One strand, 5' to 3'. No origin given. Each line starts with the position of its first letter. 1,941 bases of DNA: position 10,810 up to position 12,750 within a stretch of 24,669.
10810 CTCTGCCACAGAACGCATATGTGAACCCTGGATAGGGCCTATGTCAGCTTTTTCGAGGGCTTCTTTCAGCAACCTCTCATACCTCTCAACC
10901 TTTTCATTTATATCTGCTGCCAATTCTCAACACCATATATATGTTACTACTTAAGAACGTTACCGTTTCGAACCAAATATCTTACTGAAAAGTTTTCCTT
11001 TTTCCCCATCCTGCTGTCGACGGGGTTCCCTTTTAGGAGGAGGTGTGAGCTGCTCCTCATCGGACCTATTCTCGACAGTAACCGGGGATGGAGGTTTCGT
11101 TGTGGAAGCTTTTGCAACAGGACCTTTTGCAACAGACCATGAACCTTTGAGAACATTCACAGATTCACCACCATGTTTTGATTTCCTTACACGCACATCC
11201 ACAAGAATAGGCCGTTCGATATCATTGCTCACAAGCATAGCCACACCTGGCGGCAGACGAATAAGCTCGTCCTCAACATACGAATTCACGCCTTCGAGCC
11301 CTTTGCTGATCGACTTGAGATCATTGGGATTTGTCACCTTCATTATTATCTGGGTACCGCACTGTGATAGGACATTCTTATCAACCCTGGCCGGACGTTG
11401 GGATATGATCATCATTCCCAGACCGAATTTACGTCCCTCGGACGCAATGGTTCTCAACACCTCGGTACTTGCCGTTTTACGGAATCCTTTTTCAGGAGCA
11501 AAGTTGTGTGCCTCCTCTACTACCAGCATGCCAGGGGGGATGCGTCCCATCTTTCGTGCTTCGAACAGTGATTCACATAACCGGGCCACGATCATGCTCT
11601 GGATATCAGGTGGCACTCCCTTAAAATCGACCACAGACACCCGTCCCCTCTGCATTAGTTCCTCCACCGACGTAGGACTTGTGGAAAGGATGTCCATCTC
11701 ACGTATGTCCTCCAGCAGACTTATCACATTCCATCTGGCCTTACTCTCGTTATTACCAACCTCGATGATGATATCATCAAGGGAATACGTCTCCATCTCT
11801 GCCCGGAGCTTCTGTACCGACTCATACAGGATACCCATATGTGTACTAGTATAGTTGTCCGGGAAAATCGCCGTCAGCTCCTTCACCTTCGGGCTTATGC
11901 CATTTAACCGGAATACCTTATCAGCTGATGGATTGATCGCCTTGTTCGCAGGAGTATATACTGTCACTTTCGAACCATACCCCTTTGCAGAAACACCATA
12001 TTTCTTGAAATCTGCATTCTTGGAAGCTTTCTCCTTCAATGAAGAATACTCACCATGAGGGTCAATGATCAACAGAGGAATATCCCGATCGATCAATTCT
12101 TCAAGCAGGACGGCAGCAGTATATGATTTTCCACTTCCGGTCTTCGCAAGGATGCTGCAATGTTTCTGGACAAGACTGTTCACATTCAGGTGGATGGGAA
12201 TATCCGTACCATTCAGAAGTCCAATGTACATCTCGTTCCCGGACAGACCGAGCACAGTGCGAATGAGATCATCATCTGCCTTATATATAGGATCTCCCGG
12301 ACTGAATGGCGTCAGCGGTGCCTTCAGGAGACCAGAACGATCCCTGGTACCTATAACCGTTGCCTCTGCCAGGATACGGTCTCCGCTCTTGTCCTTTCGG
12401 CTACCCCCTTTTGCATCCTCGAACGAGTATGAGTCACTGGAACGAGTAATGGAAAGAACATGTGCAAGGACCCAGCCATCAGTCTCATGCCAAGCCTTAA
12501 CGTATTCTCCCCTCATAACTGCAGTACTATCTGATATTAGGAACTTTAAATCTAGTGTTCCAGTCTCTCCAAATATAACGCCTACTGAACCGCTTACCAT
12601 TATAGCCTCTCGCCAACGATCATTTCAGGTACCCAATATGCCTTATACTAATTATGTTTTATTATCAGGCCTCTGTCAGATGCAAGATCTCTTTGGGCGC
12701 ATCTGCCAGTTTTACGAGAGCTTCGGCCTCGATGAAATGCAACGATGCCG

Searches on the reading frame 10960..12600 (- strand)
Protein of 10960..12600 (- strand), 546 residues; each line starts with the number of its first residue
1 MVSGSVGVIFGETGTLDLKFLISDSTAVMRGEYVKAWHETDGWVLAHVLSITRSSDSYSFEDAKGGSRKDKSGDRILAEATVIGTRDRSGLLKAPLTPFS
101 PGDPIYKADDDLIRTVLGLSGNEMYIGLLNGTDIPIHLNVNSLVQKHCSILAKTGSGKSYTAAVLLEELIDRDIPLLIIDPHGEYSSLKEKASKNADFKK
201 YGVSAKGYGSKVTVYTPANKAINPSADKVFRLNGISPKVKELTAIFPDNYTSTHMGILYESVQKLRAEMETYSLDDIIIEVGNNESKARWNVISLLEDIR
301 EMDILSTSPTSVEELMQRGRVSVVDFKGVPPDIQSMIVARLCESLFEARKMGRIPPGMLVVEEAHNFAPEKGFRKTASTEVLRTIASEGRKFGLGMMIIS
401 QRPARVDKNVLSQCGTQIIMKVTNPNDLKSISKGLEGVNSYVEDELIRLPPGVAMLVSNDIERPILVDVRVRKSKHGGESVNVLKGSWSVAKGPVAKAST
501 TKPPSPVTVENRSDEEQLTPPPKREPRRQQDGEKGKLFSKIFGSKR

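Call 56: search_protein_families(library=pfam, proteins=[window:10960-12600:-], max_evalue=1)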
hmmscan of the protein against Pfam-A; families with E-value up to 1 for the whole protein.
window:10960-12600:- (546 aa): 9 families
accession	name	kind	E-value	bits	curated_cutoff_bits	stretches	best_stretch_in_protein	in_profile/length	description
PF01935.23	DUF87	-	3.5e-37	129.1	23.2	1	125-344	2-219/220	Helicase HerA, central domain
PF09378.16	HAS-barrel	-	1.9e-07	31.5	25.2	1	6-87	1-89/90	HAS barrel domain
PF05872.18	HerA_C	-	8.9e-05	21.8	22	2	142-195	18-71/502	Helicase HerA-like C-terminal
PF12846.13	AAA_10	-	0.0002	21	27.5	1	146-192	22-68/362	AAA-like domain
PF10412.15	TrwB_AAD_bind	-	0.003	17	20.5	1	142-186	12-56/387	Type IV secretion-system coupling protein DNA-binding domain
PF00270.35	DEAD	-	0.0049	17.1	26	0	145-180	14-52/167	DEAD/DEAH box helicase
PF13401.12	AAA_22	-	0.0082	16.9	27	0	146-184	6-44/130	AAA domain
PF04851.21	ResIII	-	0.049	14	22.5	1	145-205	23-80/164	Type III restriction enzyme, res subunit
PF13416.11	SBP_bac_8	-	0.049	13.9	27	1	260-338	23-97/279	Bacterial extracellular solute-binding protein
